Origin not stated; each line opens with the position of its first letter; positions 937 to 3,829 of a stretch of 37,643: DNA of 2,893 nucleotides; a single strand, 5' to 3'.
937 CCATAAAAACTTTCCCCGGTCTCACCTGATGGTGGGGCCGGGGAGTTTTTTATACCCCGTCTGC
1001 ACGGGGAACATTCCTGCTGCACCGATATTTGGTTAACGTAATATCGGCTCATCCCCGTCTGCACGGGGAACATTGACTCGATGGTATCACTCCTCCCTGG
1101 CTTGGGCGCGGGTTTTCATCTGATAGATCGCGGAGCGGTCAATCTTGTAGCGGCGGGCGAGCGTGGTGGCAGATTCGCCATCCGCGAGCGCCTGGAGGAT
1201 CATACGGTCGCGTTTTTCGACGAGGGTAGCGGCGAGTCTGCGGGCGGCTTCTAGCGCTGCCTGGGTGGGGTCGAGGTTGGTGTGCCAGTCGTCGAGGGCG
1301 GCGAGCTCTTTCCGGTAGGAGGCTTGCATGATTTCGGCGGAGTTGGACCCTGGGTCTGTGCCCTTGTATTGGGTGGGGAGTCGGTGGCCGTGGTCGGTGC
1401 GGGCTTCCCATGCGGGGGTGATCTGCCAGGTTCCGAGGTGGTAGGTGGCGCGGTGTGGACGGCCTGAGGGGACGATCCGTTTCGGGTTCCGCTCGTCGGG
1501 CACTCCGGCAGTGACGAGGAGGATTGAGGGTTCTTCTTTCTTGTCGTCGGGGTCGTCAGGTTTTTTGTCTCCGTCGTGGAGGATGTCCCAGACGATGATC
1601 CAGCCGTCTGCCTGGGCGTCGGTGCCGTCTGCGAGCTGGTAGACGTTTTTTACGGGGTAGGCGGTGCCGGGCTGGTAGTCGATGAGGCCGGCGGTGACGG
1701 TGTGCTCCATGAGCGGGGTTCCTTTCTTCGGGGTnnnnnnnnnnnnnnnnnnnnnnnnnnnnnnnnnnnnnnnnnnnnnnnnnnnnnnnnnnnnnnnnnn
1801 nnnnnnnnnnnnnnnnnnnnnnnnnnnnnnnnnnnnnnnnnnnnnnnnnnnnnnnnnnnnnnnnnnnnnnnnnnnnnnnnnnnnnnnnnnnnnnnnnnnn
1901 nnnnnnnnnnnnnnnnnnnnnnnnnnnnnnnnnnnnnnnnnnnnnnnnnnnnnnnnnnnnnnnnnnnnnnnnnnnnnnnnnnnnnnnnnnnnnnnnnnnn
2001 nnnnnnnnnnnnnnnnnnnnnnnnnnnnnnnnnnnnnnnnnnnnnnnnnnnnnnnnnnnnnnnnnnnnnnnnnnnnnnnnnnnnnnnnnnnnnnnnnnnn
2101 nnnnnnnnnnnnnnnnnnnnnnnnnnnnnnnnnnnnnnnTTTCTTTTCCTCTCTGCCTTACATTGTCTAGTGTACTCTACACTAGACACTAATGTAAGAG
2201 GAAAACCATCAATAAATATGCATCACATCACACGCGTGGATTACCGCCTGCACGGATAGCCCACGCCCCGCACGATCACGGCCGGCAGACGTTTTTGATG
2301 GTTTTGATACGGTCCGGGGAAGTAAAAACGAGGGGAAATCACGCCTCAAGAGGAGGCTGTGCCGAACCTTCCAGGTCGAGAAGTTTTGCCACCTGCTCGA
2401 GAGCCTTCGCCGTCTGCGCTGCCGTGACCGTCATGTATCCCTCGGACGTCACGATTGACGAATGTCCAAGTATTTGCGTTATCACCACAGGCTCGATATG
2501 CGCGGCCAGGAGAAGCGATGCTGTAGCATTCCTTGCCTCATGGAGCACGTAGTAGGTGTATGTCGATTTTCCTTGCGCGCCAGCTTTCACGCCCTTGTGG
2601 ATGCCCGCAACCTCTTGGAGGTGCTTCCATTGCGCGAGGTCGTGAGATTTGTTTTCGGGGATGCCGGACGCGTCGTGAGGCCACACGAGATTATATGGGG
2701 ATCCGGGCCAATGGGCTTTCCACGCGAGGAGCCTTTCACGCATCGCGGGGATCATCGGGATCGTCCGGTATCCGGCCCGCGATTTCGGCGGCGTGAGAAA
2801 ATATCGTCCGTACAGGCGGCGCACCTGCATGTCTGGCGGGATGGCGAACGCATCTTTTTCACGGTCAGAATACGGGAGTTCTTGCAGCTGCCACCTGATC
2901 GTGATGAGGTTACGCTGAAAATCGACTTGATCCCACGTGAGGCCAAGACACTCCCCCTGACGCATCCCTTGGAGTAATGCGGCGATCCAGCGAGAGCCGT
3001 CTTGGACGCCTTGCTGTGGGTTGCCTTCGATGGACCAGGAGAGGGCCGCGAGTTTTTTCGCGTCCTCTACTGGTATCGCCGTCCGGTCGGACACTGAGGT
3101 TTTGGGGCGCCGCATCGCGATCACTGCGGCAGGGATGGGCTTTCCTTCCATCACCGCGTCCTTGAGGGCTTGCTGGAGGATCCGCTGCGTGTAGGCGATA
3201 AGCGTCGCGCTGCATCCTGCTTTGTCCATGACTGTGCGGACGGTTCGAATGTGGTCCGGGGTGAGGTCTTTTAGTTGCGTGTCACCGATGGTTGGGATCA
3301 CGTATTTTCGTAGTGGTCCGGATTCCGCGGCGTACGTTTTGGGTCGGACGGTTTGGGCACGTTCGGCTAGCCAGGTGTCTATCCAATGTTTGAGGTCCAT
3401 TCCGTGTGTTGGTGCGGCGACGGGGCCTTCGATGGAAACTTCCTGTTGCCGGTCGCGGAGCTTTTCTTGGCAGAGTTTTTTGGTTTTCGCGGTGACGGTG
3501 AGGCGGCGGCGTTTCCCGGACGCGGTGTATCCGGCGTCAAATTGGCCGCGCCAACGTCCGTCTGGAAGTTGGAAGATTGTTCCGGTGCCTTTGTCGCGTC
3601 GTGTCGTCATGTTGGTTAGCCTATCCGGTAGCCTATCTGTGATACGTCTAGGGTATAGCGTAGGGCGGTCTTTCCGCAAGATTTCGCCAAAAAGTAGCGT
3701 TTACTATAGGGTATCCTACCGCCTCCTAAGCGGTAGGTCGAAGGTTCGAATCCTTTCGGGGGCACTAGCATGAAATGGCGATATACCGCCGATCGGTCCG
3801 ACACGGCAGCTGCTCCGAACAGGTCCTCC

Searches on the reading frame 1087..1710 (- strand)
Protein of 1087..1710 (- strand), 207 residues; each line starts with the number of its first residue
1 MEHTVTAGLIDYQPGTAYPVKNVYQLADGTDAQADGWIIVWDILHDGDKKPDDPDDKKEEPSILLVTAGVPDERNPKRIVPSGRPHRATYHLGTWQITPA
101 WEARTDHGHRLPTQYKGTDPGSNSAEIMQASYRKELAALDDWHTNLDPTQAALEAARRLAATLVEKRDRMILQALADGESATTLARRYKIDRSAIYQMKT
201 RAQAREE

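Call 10: search_protein_families(library=pfam, proteins=[window:1087-1710:-], max_evalue=0.01)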
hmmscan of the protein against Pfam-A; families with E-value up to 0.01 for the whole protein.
window:1087-1710:- (207 aa): 0 families

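Call 24: find_encoding_contigs(protein=window:1087-1710:-, flank=6000, max_places=10)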
Protein window:1087-1710:- (207 aa): 3 contigs read that carry it; 3 places shown.
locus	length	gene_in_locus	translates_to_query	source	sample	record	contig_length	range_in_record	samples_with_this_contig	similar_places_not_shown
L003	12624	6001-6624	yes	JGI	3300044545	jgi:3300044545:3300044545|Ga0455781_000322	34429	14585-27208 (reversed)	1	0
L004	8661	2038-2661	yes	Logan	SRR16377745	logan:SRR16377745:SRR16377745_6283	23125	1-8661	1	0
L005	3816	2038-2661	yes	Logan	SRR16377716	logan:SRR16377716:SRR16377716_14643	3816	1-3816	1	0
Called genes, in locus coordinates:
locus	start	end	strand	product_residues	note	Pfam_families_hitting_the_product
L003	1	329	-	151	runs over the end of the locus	PF02467:Whib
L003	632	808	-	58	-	-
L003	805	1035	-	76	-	-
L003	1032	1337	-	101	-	-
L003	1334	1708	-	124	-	PF28055:VVA0879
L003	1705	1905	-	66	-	-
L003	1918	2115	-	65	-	-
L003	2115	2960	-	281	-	PF02498:Bro-N, PF03374:ANT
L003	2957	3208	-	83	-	PF01381:HTH_3 (weak)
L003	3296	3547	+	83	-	PF13560:HTH_31, PF01381:HTH_3, PF12844:HTH_19 (weak)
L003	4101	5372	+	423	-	PF00589:Phage_integrase (faint), PF14659:Phage_int_SAM_3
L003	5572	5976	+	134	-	-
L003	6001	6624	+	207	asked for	-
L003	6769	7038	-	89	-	-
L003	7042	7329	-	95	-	-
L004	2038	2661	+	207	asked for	-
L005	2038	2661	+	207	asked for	-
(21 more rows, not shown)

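Call 28: find_related_loci(query=window:1087-1710:-, collection=viral_contigs, flank=4000)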
Query window:1087-1710:- (207 aa) in viral_contigs; peptide patterns used: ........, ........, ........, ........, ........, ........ (x = any residue, [..] = any of these).
18 stretches matched a pattern; 1 encode a relative of the query (tblastn E <= 1e-3); 1 distinct loci.
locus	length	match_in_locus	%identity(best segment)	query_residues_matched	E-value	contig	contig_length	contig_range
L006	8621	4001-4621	94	1-207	9e-128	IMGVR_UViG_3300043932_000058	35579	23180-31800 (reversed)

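Call 29: find_homologous_proteins(query=window:1087-1710:-)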
Query window:1087-1710:- (207 aa): 3 proteins with E <= 0.001 among 3015 candidates.
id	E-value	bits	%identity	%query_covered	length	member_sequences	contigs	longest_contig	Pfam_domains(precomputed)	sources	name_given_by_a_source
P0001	2.2e-128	444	95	100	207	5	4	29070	-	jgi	jgi:hypothetical protein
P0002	2.6e-122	424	91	100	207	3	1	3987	-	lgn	-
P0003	1.3e-65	239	60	98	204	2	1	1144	-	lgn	-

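Call 30: find_encoding_contigs(protein=P0002, flank=5000)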
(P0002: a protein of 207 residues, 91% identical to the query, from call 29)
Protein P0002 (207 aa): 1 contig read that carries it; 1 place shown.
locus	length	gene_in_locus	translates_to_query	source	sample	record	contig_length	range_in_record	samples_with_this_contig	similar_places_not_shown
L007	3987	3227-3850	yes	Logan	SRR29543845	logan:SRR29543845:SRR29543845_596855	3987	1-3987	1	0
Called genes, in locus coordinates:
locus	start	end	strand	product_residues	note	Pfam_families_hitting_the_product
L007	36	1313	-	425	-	PF14659:Phage_int_SAM_3 (weak), PF00589:Phage_integrase (weak)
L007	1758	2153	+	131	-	-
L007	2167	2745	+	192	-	PF01381:HTH_3, PF12844:HTH_19 (weak), PF13560:HTH_31 (faint)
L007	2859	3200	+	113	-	-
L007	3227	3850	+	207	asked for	-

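Call 31: find_encoding_contigs(protein=P0003, flank=5000)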
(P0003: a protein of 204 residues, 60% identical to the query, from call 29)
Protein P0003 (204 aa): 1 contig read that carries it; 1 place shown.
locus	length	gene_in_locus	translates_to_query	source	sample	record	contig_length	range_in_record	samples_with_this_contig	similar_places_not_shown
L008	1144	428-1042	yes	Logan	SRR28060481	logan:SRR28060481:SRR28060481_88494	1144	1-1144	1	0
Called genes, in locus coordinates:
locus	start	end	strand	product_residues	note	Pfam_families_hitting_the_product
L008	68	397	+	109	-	-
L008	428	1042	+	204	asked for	-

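Call 32: find_encoding_contigs(protein=P0001, flank=8000)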
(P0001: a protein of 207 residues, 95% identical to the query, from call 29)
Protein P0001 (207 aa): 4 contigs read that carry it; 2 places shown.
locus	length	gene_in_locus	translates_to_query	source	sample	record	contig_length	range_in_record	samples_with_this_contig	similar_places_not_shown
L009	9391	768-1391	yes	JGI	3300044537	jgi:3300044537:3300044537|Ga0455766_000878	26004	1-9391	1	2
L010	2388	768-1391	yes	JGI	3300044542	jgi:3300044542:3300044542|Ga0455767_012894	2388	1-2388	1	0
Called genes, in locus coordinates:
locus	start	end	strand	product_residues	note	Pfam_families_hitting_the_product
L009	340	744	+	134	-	-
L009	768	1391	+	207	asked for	-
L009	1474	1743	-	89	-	-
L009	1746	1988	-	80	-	PF16945:Phage_r1t_holin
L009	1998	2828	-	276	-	PF01510:Amidase_2, PF09374:PG_binding_3 (faint), PF01471:PG_binding_1 (weak)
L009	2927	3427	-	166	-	-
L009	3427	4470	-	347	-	-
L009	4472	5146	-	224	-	-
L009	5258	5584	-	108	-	-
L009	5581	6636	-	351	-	PF00078:RVT_1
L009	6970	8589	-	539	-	-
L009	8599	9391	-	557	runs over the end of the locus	PF00041:fn3 (weak)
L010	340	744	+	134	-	-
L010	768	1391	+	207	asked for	-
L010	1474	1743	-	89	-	-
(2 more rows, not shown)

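Call 42: search_protein_families(library=phrogs, proteins=[window:1087-1710:-], max_evalue=0.01)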
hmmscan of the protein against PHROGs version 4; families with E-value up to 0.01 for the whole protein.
window:1087-1710:- (207 aa): 1 family
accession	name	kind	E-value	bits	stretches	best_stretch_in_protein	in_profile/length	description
phrog_7170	-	DNA, RNA and nucleotide metabolism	0.0092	17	0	156-204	70-118/219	HTH DNA binding protein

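Call 43: search_protein_families(library=padloc, proteins=[window:1087-1710:-], max_evalue=0.1)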
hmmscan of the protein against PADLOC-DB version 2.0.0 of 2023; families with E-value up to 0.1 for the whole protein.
window:1087-1710:- (207 aa): 1 family
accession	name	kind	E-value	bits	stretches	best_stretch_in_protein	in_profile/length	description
PDLC01848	CARF3--CARF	-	0.042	11.5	1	163-196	134-167/197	-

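Call 51: predict_structure(alignment_id=A1)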
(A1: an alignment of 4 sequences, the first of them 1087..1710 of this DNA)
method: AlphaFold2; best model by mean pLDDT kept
length: 207 residues; sequences in the alignment: 4
mean_pLDDT: 57.1   pTM: 0.34
mean pLDDT of the five models: 57.1, 56.0, 48.1, 44.6, 44.3
residues with pLDDT >= 90: 2; 70-90: 44; 50-70: 89; < 50: 72
segments of 3 or more residues with pLDDT < 50: 1-10, 46-53, 57-60, 101-148
pLDDT, mean of each block of 10 residues (from residue 1): 40 61 58 64 50 49 60 55 58 55 31 29 36 40 44 62 81 88 85 82 73
secondary structure, 60 per line:
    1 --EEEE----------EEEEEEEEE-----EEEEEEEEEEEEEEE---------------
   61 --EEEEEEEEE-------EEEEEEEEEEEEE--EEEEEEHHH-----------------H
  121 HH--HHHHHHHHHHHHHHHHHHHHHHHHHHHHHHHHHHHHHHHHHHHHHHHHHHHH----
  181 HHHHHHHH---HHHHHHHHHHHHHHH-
elements in order: E3-6 E17-25 E31-45 E63-71 E79-91 E94-99 H125-176 H181-188 H192-206

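Call 66: find_homologous_proteins(query=A1, max_evalue=0.01)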
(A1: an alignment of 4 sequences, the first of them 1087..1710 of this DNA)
Query A1 (4 sequences) (207 aa, profile of the alignment): 3 proteins with E <= 0.01 among 8000 candidates.
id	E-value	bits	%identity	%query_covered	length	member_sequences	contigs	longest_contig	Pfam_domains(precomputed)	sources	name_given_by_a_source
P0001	7.6e-130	449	95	100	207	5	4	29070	-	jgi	jgi:hypothetical protein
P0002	1.6e-128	445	91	100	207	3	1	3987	-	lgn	-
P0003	1.8e-108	379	60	98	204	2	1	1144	-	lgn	-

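Call 67: search_solved_structures(query=A1, max_evalue=1)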
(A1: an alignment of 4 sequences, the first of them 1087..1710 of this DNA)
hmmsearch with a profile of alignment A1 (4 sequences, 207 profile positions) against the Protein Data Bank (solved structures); distinct sequences matched with E-value up to 1: 0.

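Call 72: search_protein_representatives(alignment_id=A1)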
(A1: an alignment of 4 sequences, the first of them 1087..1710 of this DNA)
Query: 4 sequences, 207 profile positions. Proteins with E-value up to 0.001 (for the whole library): 18; up to 1e-10: 4; up to 1e-30: 1. The best 18 are listed.
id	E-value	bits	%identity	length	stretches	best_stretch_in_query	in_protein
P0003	5.8e-109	379.0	-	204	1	1-207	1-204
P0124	4.0e-18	82.3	-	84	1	133-207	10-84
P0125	6.0e-13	65.4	-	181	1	3-138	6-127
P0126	5.3e-12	62.3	-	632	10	165-198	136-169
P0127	1.3e-09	54.5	-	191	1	6-135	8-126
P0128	7.6e-08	48.7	-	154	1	5-141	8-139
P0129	6.0e-07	45.8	-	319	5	157-199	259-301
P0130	1.8e-06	44.2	-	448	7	156-197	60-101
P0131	3.5e-06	43.3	-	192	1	95-197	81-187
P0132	6.2e-06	42.5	-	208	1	77-197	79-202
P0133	2.0e-05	40.8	-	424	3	162-198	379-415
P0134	3.1e-05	40.2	-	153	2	141-201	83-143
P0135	1.0e-04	38.5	-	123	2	159-200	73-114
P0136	1.5e-04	38.0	-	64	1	153-199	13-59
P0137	2.2e-04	37.4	-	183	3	160-203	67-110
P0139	2.9e-04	37.0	-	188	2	114-199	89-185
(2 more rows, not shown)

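Call 73: search_protein_families(library=pfam, proteins=[P0124, P0125, P0127, P0128, P0131, P0132, P0139, L007:2859-3200:+], max_evalue=0.01)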
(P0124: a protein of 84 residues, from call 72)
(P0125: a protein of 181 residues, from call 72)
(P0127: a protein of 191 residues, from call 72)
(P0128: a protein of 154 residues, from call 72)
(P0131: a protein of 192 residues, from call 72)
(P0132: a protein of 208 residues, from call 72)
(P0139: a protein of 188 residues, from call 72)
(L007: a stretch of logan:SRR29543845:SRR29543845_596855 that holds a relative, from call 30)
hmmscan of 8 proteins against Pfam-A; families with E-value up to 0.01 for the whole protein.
P0124 (84 aa): 3 families
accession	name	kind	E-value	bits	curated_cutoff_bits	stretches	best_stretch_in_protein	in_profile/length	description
PF13384.12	HTH_23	-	0.00055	20.1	24.6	1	47-79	8-41/50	Homeodomain-like domain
PF13551.12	HTH_29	-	0.0031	18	28.1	1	47-81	3-38/64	Winged helix-turn helix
PF08765.17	Mor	-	0.0083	16.6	24.9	0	41-83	58-99/107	Mor transcription activator family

P0125 (181 aa): 0 families

P0127 (191 aa): 0 families

P0128 (154 aa): 0 families

P0131 (192 aa): 2 families
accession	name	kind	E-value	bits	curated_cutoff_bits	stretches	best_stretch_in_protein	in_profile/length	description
PF13384.12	HTH_23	-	5.2e-05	23.4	24.6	1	152-188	1-37/50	Homeodomain-like domain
PF13551.12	HTH_29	-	0.0031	18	28.1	1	158-188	1-32/64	Winged helix-turn helix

P0132 (208 aa): 0 families

P0139 (188 aa): 0 families

L007:2859-3200:+ (113 aa): 3 families
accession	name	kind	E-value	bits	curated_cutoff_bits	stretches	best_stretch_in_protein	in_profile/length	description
PF13508.13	Acetyltransf_7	-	4.5e-05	24.2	27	1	18-64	6-57/84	Acetyltransferase (GNAT) domain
PF00583.31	Acetyltransf_1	-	0.00045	20.9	20.7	1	14-62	32-86/116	Acetyltransferase (GNAT) family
PF13673.13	Acetyltransf_10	-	0.0025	18.3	23.6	1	16-60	32-76/128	Acetyltransferase (GNAT) domain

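Call 101: search_solved_structures(query=L007:2859-3200:+, max_evalue=1)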
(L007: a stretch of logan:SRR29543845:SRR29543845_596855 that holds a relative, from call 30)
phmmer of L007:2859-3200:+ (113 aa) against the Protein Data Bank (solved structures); distinct sequences matched with E-value up to 1: 2.
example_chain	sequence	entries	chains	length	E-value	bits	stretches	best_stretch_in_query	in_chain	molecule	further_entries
4je3_B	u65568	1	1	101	0.096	16.2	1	16-93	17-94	Central kinetochore subunit CHL4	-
5isv_A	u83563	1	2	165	0.57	13.7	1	36-66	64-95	Ribosomal-protein-alanine acetyltransferase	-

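Call 103: fold_search(model_id=the predicted structure, library=pdb)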
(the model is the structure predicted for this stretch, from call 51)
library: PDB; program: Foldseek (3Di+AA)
matches with E <= 10: 272; with E <= 0.001: 0
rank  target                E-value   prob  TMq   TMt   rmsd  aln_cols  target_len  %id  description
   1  3uid_A                5.0e-01  0.14  0.19  0.22   7.6       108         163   18  Crystal Structure of Protein Ms6760 from Mycobacterium smegmatis (released 2011-11-23)
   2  3uid_B                6.3e-01  0.30  0.19  0.24   7.6        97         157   18  Crystal Structure of Protein Ms6760 from Mycobacterium smegmatis (released 2011-11-23)
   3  5d9r                  6.3e-01  0.06  0.10  0.14  12.5       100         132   15  Crystal structure of a conserved domain in the intermembrane space region of the plastid division protein ARC6 (released 2015-11-11)
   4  3bwl_B                7.9e-01  0.75  0.14  0.23   2.8        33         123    9  Crystal structure of PAS domain of HTR-like protein from Haloarcula marismortui (released 2008-01-15)
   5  3eli                  7.9e-01  0.10  0.15  0.18   9.0        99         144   17  Crystal structure of the AHSA1 (SPO3351) protein from Silicibacter pomeroyi, Northeast Structural Genomics Consortium Ta (released 2008-09-30)
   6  5had                  7.9e-01  0.06  0.10  0.14  12.4       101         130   15  Crystal structure of intermembrane space region of chloroplast protein ARC6 (released 2017-01-18)
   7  6xlb_C1               9.3e-01  0.06  0.10  0.08  15.5        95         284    7  Apo full-length Hsc82 in complex with Aha1 (released 2021-06-30)
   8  2il5                  1.5e+00  0.12  0.18  0.22  15.7       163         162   12  Structure of Protein of Unknown Function SA2116 from Staphylococcus aureus (released 2006-10-31)
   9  1usv_H                1.5e+00  0.04  0.10  0.13  14.7        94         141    7  The Structure of the complex between Aha1 and HSP90 (released 2004-01-29)
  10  3bwl_C                1.5e+00  0.57  0.14  0.25   2.4        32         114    9  Crystal structure of PAS domain of HTR-like protein from Haloarcula marismortui (released 2008-01-15)
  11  4ldz_A                1.7e+00  0.93  0.16  0.16   1.4        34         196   20  Crystal structure of the full-length response regulator DesR in the active state (released 2014-07-16)
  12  3bwl_D                1.7e+00  0.54  0.14  0.24   2.8        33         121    9  Crystal structure of PAS domain of HTR-like protein from Haloarcula marismortui (released 2008-01-15)
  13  1xfs_A                1.7e+00  0.08  0.17  0.21   8.1       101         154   13  X-Ray Crystal Structure of Protein NE0264 from Nitrosomonas europaea. Northeast Structural Genomics Consortium Target  (released 2004-09-28)
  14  4alo_A                1.8e+00  0.05  0.13  0.15  15.4       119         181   11  STRUCTURE AND PROPERTIES OF H1 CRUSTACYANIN FROM LOBSTER HOMARUS AMERICANUS (released 2012-08-08)
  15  4ldz_B                1.9e+00  0.94  0.17  0.18   1.4        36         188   19  Crystal structure of the full-length response regulator DesR in the active state (released 2014-07-16)
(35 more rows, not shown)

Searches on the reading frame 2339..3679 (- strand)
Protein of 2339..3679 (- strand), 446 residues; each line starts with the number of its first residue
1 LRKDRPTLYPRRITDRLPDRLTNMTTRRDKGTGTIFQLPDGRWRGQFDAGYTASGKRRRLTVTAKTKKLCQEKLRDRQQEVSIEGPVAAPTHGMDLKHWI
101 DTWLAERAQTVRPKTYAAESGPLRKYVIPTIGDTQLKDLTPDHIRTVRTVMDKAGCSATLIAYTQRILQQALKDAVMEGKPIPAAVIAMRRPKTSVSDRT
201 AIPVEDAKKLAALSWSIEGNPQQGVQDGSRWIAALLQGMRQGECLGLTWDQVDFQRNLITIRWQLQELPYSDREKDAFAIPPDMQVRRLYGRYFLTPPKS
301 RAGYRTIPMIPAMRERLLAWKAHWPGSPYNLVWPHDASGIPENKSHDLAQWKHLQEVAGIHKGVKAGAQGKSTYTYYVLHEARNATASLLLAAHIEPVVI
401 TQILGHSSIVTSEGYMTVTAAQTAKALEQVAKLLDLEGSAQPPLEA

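Call 10: search_protein_families(library=pfam, proteins=[window:2339-3679:-], max_evalue=0.01)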
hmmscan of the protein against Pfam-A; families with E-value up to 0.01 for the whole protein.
window:2339-3679:- (446 aa): 3 families
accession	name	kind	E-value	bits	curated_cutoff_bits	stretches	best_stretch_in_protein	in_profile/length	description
PF14659.12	Phage_int_SAM_3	-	2.8e-10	40.7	22.6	1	97-147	3-53/58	Phage integrase, N-terminal SAM-like domain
PF00589.27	Phage_integrase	-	8.4e-09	35.9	27.1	2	234-262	31-60/172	Phage integrase family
PF22022.2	Phage_int_M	-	0.00042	20.9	27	1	99-167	4-72/96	Phage integrase central domain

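Call 25: find_encoding_contigs(protein=window:2339-3679:-, flank=10000, max_places=10)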
Protein window:2339-3679:- (446 aa): no gene with exactly this product is on record in the collection.

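Call 57: find_homologous_proteins(query=window:2339-3610:-, max_evalue=1e-30)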
Query window:2339-3610:- (423 aa): 534 proteins with E <= 1e-30 among 8000 candidates; the best 120 are listed.
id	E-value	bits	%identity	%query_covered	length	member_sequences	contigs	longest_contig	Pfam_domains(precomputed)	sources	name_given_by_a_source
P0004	4.8e-285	963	100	100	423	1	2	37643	PF14659.13,PF00589.28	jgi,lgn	jgi:integrase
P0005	2.5e-158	546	58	98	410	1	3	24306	PF14659.13,PF00589.28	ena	-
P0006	1.4e-134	467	55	98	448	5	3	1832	PF14659.13,PF00589.28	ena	-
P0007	1.5e-134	467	55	98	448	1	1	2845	PF14659.13,PF00589.28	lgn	-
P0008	3.5e-133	463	54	98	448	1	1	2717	PF14659.13,PF00589.28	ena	-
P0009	2.3e-129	450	54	97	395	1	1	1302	PF14659.13,PF00589.28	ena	-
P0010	4.7e-129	449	52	97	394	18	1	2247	PF14659.13,PF00589.28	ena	-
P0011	9.4e-129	448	53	97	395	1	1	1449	PF14659.13,PF22022.3,PF00589.28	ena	-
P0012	1.2e-128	448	52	97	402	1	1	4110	PF14659.13,PF00589.28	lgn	-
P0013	6.8e-127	442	53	97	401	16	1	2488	PF14659.13,PF22022.3,PF00589.28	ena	-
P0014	9.1e-127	442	52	97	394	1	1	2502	PF14659.13,PF22022.3,PF00589.28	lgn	-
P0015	1.5e-126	441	53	97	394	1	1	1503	PF14659.13,PF22022.3,PF00589.28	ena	-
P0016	5.7e-126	439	53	97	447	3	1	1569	PF14659.13,PF00589.28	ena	-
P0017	9.0e-126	438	53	97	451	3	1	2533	PF14659.13,PF00589.28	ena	-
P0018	9.1e-126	438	52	99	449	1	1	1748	PF14659.13,PF00589.28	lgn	-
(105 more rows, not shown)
